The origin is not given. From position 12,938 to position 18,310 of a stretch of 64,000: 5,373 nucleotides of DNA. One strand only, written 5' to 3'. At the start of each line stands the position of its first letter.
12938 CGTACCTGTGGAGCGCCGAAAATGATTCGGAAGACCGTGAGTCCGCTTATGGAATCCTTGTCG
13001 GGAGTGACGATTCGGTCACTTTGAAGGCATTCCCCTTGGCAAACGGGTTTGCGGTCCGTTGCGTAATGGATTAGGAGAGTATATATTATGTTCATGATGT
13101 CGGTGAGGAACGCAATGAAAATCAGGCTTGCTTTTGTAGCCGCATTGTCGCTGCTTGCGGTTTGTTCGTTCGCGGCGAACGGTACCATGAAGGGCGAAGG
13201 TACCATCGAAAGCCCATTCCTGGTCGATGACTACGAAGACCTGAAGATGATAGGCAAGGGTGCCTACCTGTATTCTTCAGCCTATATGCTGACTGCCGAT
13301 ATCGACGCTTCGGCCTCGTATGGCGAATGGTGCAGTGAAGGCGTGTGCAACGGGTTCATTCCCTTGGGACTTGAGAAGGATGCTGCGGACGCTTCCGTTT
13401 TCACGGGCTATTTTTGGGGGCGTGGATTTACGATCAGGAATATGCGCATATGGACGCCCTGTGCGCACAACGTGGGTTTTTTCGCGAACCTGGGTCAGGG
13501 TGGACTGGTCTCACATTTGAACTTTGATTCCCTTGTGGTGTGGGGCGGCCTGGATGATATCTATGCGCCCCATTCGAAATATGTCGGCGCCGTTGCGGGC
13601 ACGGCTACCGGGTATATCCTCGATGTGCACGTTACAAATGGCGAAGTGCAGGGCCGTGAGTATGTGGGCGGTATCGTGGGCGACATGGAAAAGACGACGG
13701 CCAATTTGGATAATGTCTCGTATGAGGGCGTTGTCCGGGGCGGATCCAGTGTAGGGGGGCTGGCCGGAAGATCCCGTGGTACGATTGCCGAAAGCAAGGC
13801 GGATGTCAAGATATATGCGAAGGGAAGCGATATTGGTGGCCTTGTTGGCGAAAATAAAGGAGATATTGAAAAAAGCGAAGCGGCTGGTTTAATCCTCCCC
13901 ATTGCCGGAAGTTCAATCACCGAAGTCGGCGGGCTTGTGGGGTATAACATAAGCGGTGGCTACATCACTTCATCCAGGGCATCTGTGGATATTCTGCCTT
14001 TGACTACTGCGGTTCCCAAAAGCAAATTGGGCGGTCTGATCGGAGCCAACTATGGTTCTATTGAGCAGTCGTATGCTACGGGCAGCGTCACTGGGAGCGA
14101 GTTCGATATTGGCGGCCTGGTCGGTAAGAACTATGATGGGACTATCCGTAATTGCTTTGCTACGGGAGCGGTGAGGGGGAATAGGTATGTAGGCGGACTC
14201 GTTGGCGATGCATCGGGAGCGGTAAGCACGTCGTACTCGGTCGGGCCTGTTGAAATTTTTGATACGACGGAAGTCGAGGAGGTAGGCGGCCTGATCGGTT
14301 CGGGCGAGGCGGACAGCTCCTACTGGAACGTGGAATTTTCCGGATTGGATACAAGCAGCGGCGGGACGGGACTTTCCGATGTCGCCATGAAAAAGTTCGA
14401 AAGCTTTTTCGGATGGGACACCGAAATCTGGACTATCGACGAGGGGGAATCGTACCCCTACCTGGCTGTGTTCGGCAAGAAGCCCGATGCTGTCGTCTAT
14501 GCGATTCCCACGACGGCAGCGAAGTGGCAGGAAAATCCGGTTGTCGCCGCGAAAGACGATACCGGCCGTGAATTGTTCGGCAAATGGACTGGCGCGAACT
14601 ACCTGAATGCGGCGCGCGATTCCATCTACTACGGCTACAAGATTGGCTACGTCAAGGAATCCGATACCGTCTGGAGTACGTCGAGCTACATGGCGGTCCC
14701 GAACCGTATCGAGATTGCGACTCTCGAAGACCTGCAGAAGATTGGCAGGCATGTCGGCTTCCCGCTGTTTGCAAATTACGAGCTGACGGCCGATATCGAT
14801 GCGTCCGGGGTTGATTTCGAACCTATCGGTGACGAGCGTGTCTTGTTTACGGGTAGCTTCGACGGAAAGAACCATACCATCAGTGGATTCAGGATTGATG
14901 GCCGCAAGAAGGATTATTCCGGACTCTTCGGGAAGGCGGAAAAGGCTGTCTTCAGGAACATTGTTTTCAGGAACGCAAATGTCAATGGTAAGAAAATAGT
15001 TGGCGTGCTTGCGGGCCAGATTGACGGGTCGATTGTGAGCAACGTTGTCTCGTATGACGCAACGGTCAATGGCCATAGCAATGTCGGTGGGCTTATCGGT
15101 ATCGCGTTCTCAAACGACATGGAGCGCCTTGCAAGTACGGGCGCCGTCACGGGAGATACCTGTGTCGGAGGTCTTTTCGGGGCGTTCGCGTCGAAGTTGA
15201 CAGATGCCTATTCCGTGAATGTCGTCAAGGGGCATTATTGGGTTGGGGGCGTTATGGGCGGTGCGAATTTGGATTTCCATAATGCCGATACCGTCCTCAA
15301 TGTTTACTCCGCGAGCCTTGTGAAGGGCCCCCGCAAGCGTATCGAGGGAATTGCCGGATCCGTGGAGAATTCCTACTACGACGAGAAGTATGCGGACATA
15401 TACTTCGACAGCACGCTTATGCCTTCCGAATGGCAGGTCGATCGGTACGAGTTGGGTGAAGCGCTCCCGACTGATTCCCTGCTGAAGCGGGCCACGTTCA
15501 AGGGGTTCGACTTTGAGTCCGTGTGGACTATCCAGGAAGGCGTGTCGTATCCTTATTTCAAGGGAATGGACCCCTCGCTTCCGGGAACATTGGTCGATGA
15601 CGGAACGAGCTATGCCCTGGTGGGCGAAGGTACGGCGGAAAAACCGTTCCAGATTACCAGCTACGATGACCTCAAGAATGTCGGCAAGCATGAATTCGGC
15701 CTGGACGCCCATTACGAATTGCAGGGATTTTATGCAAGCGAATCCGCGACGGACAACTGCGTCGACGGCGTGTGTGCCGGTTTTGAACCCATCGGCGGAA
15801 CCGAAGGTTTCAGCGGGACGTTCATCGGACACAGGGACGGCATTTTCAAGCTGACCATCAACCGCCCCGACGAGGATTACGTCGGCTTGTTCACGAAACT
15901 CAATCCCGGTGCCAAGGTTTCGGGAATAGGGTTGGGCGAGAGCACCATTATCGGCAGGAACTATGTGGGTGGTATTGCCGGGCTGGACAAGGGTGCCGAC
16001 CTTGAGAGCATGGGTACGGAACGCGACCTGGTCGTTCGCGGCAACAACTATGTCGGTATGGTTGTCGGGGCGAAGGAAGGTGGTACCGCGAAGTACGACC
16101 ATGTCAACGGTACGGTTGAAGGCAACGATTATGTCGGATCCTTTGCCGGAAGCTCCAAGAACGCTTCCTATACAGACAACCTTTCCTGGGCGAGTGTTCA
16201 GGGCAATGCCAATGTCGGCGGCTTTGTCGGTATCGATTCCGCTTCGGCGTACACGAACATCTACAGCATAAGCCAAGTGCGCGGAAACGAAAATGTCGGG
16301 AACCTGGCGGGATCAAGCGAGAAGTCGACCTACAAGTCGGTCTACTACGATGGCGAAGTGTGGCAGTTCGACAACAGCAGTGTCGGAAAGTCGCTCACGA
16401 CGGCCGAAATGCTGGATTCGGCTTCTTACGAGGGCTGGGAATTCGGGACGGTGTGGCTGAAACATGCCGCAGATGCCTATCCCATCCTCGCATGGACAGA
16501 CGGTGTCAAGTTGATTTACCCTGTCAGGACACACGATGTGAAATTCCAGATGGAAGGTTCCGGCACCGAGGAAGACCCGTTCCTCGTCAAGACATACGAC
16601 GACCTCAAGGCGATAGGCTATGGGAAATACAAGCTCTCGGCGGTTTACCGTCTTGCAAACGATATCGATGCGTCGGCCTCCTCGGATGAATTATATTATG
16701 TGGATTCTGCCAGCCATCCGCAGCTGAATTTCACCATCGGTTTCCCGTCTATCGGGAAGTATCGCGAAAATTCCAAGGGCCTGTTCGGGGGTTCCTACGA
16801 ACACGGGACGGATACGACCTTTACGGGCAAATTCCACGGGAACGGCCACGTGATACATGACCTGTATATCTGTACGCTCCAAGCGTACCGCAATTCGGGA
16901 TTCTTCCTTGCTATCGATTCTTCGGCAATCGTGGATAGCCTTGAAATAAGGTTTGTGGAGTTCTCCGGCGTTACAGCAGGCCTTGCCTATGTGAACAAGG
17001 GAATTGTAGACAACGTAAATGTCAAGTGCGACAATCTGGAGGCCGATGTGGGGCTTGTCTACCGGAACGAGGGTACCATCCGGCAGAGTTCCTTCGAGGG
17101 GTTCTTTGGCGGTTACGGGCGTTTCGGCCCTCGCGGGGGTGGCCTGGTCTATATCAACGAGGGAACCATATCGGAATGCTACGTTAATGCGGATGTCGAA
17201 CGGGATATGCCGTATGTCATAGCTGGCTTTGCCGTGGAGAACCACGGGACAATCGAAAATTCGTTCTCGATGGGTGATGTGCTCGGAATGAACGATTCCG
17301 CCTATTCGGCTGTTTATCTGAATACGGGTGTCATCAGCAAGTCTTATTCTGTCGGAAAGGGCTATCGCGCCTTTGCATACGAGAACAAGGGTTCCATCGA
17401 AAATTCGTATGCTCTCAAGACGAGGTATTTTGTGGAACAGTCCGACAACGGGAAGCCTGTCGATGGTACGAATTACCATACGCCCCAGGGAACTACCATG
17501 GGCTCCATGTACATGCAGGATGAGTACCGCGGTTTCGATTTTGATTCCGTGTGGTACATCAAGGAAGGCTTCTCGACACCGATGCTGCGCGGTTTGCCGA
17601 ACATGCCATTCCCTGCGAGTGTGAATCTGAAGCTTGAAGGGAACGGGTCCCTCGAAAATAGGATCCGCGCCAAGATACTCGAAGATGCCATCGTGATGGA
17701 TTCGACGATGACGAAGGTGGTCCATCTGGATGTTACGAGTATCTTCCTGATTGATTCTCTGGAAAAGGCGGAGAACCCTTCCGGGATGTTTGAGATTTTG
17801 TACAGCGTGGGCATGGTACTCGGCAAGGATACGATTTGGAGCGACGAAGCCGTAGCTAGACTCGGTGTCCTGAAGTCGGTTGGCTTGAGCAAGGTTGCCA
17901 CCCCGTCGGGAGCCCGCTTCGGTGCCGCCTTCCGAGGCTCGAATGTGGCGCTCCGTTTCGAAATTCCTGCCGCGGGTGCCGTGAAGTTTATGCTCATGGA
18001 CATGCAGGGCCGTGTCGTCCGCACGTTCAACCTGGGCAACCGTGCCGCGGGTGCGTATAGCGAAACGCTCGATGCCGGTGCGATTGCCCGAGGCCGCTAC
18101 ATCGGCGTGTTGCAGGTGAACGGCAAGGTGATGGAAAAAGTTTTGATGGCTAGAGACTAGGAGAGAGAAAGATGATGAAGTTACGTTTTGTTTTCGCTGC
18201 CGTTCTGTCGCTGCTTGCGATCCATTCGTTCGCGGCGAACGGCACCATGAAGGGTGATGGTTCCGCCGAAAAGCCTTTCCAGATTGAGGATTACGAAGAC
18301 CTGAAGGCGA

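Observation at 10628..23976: Recurrent module: TIGR02147 DNA-binding paralogue, then a lipoprotein, then large T9SS-type secreted proteins (seen twice in 64 kb)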

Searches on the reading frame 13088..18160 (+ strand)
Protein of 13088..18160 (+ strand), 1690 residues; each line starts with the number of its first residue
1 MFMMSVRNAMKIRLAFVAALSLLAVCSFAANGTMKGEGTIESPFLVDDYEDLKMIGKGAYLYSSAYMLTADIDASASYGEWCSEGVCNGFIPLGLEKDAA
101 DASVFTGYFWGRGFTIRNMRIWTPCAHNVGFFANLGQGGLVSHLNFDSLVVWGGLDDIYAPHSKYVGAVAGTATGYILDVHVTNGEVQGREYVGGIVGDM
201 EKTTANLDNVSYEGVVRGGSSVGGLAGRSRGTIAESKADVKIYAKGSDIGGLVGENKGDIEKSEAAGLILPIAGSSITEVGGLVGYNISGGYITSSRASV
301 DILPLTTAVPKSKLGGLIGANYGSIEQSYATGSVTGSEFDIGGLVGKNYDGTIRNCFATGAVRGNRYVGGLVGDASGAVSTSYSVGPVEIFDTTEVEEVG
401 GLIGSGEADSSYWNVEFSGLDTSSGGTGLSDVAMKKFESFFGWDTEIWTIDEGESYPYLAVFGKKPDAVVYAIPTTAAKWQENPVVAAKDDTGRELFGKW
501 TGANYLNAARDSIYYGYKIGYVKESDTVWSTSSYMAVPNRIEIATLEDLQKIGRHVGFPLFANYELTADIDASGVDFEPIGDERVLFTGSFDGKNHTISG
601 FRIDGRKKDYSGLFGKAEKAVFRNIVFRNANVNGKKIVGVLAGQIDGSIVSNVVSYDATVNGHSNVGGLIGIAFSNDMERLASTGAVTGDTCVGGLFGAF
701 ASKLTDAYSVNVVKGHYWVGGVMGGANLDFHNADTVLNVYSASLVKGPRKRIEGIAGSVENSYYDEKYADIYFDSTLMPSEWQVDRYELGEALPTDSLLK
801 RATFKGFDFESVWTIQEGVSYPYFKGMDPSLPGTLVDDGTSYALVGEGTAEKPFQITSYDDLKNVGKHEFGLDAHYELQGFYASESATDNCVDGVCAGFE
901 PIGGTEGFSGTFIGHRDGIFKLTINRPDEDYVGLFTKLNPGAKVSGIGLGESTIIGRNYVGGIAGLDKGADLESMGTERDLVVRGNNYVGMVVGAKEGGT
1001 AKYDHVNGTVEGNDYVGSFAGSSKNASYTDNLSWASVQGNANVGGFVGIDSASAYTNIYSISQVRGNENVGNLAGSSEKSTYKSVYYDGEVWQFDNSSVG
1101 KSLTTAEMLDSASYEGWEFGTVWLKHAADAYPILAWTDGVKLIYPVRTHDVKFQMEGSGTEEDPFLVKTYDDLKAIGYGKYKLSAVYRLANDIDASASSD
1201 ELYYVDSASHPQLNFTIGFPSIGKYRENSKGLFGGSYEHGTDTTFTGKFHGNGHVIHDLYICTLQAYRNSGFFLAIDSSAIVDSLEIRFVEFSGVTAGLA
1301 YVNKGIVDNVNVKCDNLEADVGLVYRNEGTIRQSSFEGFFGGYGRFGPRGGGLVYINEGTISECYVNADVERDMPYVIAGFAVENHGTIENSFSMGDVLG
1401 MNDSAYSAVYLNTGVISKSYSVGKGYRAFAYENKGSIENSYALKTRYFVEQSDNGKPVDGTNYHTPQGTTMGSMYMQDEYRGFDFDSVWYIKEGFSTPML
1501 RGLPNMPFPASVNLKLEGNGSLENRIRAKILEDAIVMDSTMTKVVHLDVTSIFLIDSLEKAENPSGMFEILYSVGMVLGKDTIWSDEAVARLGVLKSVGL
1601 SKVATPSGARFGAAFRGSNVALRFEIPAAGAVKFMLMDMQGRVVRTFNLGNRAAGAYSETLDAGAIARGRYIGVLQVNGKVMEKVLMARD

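Call 6: search_protein_families(library=pfam, proteins=[window:13088-18160:+], max_evalue=0.01)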
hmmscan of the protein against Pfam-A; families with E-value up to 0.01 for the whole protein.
window:13088-18160:+ (1690 aa): 4 families
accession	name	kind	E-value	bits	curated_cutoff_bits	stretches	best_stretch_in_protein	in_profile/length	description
PF07581.17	Glug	-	2.7e-17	62.3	20.5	2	341-362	5-27/28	The GLUG motif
PF01215.24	COX5B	-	1.4e-05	25.3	31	0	1154-1177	61-84/129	Cytochrome c oxidase subunit Vb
PF05342.19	Peptidase_M26_N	-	0.00029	20.6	27.7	1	563-653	157-246/250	M26 IgA1-specific Metallo-endopeptidase N-terminal region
PF13860.13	FlgD_ig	-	0.003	18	27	1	1619-1671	11-69/79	FlgD Ig-like domain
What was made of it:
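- Checked: The GLUG giants are at 13088-18160 and 18172-23976 (call 6).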

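Call 30: search_protein_families(library=ncbifam, proteins=[window:13088-18160:+], max_evalue=0.01)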
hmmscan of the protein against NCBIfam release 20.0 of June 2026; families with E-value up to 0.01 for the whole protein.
window:13088-18160:+ (1690 aa): 1 family
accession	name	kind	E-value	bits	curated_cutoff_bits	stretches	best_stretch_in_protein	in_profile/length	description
NF046017.1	ZmpA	exception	7.7e-05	20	3000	0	340-426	958-1047/2052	zinc metalloprotease A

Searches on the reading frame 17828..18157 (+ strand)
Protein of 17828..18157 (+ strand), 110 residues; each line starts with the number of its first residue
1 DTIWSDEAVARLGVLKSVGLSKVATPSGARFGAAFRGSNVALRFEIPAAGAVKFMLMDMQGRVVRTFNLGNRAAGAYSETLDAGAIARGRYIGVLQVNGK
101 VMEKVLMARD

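Call 94: search_protein_families(library=ncbifam, proteins=[window:17828-18157:+], max_evalue=5)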
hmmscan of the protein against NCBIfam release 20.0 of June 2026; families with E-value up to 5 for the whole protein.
window:17828-18157:+ (110 aa): 5 families
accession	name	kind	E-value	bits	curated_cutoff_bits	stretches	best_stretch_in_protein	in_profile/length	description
TIGR04183.1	Por_Secre_tail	domain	0.0034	17.3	23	1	41-102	10-65/72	T9SS type A sorting domain-containing protein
NF005176.1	PRK06655.1-1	equivalog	0.0038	17.2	230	1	47-82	94-129/197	flagellar hook assembly protein FlgD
NF009276.0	PRK12633.1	equivalog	0.052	13.2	383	1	49-82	128-161/234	flagellar basal body rod modification protein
NF050177.1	TapA_OM_Porphy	equivalog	0.11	11.2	500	1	44-92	484-527/544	TapA/TapC family T9SS-dependent outer membrane protein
NF052323.1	T9SSA_dep_M6i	equivalog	0.16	9.9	600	1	41-98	970-1027/1043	T9SS-dependent M6-like inactivated metalloprotease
